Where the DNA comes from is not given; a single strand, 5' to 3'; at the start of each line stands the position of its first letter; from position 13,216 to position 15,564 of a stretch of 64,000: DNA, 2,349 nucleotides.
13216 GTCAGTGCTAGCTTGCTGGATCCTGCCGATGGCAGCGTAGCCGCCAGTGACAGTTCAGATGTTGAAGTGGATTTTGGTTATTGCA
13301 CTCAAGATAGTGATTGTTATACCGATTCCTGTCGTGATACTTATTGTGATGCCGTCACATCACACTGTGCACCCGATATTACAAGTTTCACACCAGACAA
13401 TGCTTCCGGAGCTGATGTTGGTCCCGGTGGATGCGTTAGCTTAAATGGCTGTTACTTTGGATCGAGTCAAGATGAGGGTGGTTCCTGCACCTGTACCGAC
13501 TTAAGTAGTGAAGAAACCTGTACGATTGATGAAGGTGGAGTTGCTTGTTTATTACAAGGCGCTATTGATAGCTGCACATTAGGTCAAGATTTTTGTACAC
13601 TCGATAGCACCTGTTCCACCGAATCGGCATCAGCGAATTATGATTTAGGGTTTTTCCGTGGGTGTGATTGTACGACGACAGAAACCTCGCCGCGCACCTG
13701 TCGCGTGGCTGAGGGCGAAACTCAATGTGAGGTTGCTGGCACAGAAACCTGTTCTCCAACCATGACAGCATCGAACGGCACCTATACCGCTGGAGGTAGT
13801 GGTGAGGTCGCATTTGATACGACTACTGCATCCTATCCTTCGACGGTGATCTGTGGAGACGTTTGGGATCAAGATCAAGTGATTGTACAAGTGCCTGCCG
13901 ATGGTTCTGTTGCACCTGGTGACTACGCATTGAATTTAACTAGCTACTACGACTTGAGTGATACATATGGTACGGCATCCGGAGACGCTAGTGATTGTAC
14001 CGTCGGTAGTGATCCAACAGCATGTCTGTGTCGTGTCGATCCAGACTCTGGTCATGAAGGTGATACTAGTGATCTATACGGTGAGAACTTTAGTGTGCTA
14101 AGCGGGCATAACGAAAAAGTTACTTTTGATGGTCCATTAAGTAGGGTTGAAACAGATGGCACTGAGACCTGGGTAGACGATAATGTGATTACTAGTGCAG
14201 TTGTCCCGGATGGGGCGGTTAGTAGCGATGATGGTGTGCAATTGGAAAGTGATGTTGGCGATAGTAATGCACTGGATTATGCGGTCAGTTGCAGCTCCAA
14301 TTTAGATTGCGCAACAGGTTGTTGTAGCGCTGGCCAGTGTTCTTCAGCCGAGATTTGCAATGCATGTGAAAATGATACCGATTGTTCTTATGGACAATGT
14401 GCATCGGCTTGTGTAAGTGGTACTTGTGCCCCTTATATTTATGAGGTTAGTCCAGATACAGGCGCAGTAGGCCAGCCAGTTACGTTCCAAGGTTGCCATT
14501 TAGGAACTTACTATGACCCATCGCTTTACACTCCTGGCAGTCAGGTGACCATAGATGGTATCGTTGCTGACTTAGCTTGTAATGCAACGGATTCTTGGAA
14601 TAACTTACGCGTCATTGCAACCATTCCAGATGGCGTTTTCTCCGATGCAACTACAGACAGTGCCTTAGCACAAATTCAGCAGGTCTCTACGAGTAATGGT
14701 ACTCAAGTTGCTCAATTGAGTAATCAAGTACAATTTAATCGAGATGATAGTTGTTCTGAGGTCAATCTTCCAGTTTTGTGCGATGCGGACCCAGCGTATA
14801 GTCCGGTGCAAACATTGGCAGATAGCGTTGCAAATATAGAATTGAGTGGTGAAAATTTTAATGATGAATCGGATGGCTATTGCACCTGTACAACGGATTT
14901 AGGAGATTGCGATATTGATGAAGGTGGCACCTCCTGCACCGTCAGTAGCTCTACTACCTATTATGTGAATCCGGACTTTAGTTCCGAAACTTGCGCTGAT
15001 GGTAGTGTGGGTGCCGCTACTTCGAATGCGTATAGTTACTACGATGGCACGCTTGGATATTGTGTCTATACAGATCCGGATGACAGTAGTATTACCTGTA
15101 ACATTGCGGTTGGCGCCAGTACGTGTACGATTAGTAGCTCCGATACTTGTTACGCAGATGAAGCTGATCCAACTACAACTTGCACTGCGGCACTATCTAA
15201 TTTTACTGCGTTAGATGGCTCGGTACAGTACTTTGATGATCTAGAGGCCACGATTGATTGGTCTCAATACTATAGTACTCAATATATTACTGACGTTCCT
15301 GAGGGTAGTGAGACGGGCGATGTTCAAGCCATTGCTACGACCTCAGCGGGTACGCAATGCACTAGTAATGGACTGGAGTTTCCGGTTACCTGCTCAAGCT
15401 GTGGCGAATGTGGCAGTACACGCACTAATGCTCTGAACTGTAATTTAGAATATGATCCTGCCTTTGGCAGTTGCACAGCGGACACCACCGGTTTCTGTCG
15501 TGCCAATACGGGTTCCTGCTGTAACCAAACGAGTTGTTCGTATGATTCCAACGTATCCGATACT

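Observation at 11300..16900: Recurrent roughly 40-aa Cys-rich module, C-[ST]-C-x(4-7)-C-x2-[IA]-x(4-6)-C-x(5-8)-C-x(6-8)-C-D, repeated 6 or more times in the giant protein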

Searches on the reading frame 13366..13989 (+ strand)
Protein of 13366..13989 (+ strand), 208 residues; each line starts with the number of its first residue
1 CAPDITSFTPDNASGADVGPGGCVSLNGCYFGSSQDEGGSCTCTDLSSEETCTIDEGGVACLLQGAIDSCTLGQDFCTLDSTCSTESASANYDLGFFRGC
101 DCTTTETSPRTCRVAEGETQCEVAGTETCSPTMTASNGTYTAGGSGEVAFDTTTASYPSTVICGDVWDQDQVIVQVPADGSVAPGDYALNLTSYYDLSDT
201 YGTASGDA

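Call 36: search_protein_families(library=pfam, proteins=[window:13366-13989:+], max_evalue=10)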
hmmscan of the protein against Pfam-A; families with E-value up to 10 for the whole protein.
seq(208 aa): 1 family
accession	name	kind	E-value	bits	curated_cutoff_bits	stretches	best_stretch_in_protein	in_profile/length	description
PF18454.7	Mtd_N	-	0.057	13.8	26.3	1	133-154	6-27/37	Major tropism determinant N-terminal domain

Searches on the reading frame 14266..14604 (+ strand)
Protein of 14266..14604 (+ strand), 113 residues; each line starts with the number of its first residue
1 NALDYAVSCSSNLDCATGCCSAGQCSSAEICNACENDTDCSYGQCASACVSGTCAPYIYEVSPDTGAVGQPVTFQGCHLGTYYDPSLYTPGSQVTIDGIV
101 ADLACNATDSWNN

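Call 61: find_related_loci(query=A4, collection=genome_contigs, flank=10000)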
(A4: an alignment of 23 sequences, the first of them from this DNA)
Query A4 (113 aa) in genome_contigs; peptide patterns used: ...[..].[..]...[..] (x = any residue, [..] = any of these).
19 stretches matched a pattern; 13 encode a relative of the query (tblastn E <= 1e-3); 13 distinct loci.
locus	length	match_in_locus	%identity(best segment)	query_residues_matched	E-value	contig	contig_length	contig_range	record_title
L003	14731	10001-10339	73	1-113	7e-55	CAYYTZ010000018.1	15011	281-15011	MAG TPA_asm: uncultured Gammaproteobacteria bacterium isolate SRP011637_co1_72 genome assembly, contig: NODE_1317_length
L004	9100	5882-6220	73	1-113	1e-54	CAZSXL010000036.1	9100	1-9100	MAG TPA_asm: uncultured Gammaproteobacteria bacterium isolate SRP302447_co1_140 genome assembly, contig: NODE_20452_leng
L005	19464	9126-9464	72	1-113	8e-54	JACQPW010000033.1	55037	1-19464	MAG: Candidatus Kerfeldbacteria bacterium isolate NC_groundwater_1317_Ag_S-0.2um_47_26 S_p2_S4_coassembly_k141_872399, w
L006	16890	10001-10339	69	1-113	1e-53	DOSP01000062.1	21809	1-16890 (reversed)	MAG TPA_asm: Candidatus Kerfeldbacteria bacterium isolate UBA9570 contig_1476, whole genome shotgun sequence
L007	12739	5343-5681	70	1-113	1e-50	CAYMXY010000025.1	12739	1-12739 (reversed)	MAG TPA_asm: uncultured Gammaproteobacteria bacterium isolate SRP090828_co3_45 genome assembly, contig: NODE_911_length_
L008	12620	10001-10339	67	1-113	9e-50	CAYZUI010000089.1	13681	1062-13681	MAG TPA_asm: uncultured Gammaproteobacteria bacterium isolate binchicken_co169_102 genome assembly, contig: k99_464059,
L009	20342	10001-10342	66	1-113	6e-47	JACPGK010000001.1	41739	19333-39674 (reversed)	MAG: Candidatus Kerfeldbacteria bacterium isolate NC_groundwater_385_Ag_B-0.1um_43_29 GD18-4_B1_scaffold_172424, whole g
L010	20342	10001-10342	61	1-113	7e-43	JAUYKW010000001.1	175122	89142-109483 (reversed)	MAG: bacterium isolate C24_metabat.bin.218 C24_k141_151497, whole genome shotgun sequence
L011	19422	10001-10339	54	1-113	3e-34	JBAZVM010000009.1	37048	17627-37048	MAG: Patescibacteria group bacterium isolate SO_2017_GW1_252 NODE_5155_length_37048_cov_2.183039_OW334_2017, whole genom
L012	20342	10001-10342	52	1-113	5e-31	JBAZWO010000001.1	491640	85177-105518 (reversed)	MAG: Patescibacteria group bacterium isolate SO_2017_GW1_34 NODE_116_length_491640_cov_5.951314_OW334_2017, whole genome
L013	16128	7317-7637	52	1-113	2e-28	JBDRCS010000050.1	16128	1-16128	MAG: Patescibacteria group bacterium isolate MEGAHIT-group-1.195 k141_8388988, whole genome shotgun sequence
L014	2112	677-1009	48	1-113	7e-28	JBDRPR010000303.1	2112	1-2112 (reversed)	MAG: Bacteroidota bacterium isolate MEGAHIT-group-2.131 k141_75655, whole genome shotgun sequence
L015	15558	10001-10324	45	1-113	1e-25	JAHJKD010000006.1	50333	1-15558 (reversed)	MAG: Patescibacteria group bacterium isolate Modern_marine_rock_biofilm.mb.65 Modern_marine_rock.mb.65_k141_88170, whole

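Call 63: search_solved_structures(query=A4, max_evalue=1)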
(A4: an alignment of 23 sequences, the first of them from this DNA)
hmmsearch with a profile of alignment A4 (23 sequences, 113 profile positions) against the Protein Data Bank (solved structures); distinct sequences matched with E-value up to 1: 4.
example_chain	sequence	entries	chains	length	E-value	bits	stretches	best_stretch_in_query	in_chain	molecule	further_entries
5lsp_A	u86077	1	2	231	0.00035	23.9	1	26-107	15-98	Hepatocyte growth factor receptor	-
1cyg_A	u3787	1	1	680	0.34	14.3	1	54-87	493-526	CYCLODEXTRIN GLUCANOTRANSFERASE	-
1a47_A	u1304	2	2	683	0.45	13.9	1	51-101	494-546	CYCLODEXTRIN GLYCOSYLTRANSFERASE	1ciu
3bmv_A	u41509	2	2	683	0.45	13.9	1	51-101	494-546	Cyclomaltodextrin glucanotransferase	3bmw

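Call 64: search_solved_structures(query=A4, max_evalue=0.01, show_alignments=1)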
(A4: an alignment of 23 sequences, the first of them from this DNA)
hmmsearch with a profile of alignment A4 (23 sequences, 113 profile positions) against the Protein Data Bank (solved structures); distinct sequences matched with E-value up to 0.01: 1.
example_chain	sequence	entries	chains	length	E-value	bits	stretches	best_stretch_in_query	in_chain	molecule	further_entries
5lsp_A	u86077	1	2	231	0.00035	23.9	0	26-107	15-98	Hepatocyte growth factor receptor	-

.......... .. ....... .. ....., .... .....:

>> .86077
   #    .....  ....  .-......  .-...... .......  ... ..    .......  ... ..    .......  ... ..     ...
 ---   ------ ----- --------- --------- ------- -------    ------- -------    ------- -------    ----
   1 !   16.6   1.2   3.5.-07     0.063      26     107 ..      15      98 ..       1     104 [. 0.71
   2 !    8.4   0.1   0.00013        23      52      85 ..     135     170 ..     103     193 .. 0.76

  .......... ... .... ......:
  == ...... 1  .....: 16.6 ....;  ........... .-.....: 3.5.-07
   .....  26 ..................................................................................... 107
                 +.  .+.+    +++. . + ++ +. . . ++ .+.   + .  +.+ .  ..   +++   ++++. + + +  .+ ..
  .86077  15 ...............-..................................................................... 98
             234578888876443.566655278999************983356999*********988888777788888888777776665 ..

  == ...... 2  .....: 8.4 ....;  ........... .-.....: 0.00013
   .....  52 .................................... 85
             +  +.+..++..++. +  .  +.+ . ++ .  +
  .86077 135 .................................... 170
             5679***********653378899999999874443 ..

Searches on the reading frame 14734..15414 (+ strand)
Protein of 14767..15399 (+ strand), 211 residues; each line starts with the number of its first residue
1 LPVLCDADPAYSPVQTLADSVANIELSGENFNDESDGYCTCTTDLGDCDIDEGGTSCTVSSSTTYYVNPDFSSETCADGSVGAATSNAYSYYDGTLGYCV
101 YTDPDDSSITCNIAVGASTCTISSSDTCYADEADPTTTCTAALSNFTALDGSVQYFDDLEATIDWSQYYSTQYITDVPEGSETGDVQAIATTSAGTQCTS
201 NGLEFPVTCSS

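Call 36: search_protein_families(library=pfam, proteins=[window:14767-15399:+], max_evalue=10)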
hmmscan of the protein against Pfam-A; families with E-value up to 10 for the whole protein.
seq(211 aa): 0 families

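Call 38: predict_structure(alignment_id=A3)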
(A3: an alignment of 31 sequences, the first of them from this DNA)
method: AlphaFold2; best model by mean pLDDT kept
length: 227 residues; sequences in the alignment: 31
mean_pLDDT: 91.5   pTM: 0.64
mean pLDDT of the five models: 91.5, 90.3, 89.6, 88.4, 87.8
residues with pLDDT >= 90: 169; 70-90: 49; 50-70: 9; < 50: 0
segments of 3 or more residues with pLDDT < 50: none
pLDDT, mean of each block of 10 residues (from residue 1): 85 94 86 84 88 92 94 96 97 95 97 95 98 96 95 90 92 91 92 93 90 91 65
secondary structure, 60 per line:
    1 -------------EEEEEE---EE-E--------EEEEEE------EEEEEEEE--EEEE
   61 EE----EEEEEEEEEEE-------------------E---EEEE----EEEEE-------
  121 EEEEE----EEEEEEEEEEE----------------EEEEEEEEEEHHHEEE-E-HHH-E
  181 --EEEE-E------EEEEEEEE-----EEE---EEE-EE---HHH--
elements in order: E14-19 E35-40 E47-54 E57-62 E67-77 E101-104 E109-113 E121-125 E130-140 E157-166 E170-172 E183-186 E195-202 E208-210 E214-216

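Call 40: fold_search(model_id=the predicted structure, library=pdb)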
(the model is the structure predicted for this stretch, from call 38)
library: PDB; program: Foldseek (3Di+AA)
matches with E <= 10: 1322; with E <= 0.001: 0
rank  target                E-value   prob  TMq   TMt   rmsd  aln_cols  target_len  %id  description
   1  2yn3_A                5.2e-03  0.20  0.16  0.14  34.2       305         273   14  Structural insight into the giant calcium-binding adhesin SiiE: implications for the adhesion of Salmonella enterica t (released 2013-04-03)
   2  2yn5_A                5.8e-03  0.20  0.16  0.13  36.2       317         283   13  Structural insight into the giant calcium-binding adhesin SiiE: implications for the adhesion of Salmonella enterica t (released 2013-04-03)
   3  1p7h_L                7.2e-03  0.28  0.20  0.16  24.9       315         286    7  Structure of NFAT1 bound as a dimer to the HIV-1 LTR kB element (released 2003-09-23)
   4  2yn3_C                8.9e-03  0.20  0.17  0.14  34.3       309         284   14  Structural insight into the giant calcium-binding adhesin SiiE: implications for the adhesion of Salmonella enterica t (released 2013-04-03)
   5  1cyg                  1.4e-02  0.33  0.17  0.08  17.2       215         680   11  CYCLODEXTRIN GLUCANOTRANSFERASE (E.C.2.4.1.19) (CGTASE) (released 1995-02-27)
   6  1tcm_A                2.0e-02  0.21  0.16  0.08  20.9       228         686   17  CYCLODEXTRIN GLYCOSYLTRANSFERASE W616A MUTANT FROM BACILLUS CIRCULANS STRAIN 251 (released 1997-04-21)
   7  4jcm                  2.2e-02  0.41  0.18  0.08  15.3       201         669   13  Crystal structure of Gamma-CGTASE from Alkalophilic bacillus clarkii at 1.65 Angstrom resolution (released 2014-02-26)
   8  1cdg_A                2.4e-02  0.18  0.16  0.07  20.8       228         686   15  NUCLEOTIDE SEQUENCE AND X-RAY STRUCTURE OF CYCLODEXTRIN GLYCOSYLTRANSFERASE FROM BACILLUS CIRCULANS STRAIN 251 IN A MA (released 1994-01-31)
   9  8glv_DA               3.1e-02  0.18  0.18  0.02  26.8       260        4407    8  96-nm repeat unit of doublet microtubules from Chlamydomonas reinhardtii flagella (released 2023-05-31)
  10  1cgx_A                3.9e-02  0.10  0.13  0.06  21.3       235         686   14  SITE DIRECTED MUTATIONS OF THE ACTIVE SITE RESIDUE TYROSINE 195 OF CYCLODEXTRIN GLYXOSYLTRANSFERASE FROM BACILLUS CIRC (released 1995-02-07)
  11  2yn5_B                4.3e-02  0.11  0.16  0.13  35.4       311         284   13  Structural insight into the giant calcium-binding adhesin SiiE: implications for the adhesion of Salmonella enterica t (released 2013-04-03)
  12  8r3f_A                4.5e-02  0.99  0.30  0.60  14.0       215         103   11  C-terminal Rel-homology Domain of NFAT1 (released 2024-03-06)
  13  2yn3_B                4.5e-02  0.08  0.12  0.12  33.9       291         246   11  Structural insight into the giant calcium-binding adhesin SiiE: implications for the adhesion of Salmonella enterica t (released 2013-04-03)
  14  1cgy_A                4.8e-02  0.10  0.15  0.07  20.7       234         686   14  SITE DIRECTED MUTATIONS OF THE ACTIVE SITE RESIDUE TYROSINE 195 OF CYCLODEXTRIN GLYXOSYLTRANSFERASE FROM BACILLUS CIRC (released 1995-02-07)
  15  1cgw_A                5.1e-02  0.13  0.16  0.07  20.8       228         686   15  SITE DIRECTED MUTATIONS OF THE ACTIVE SITE RESIDUE TYROSINE 195 OF CYCLODEXTRIN GLYCOSYLTRANSFERASE FROM BACILLUS CIRC (released 1995-02-07)
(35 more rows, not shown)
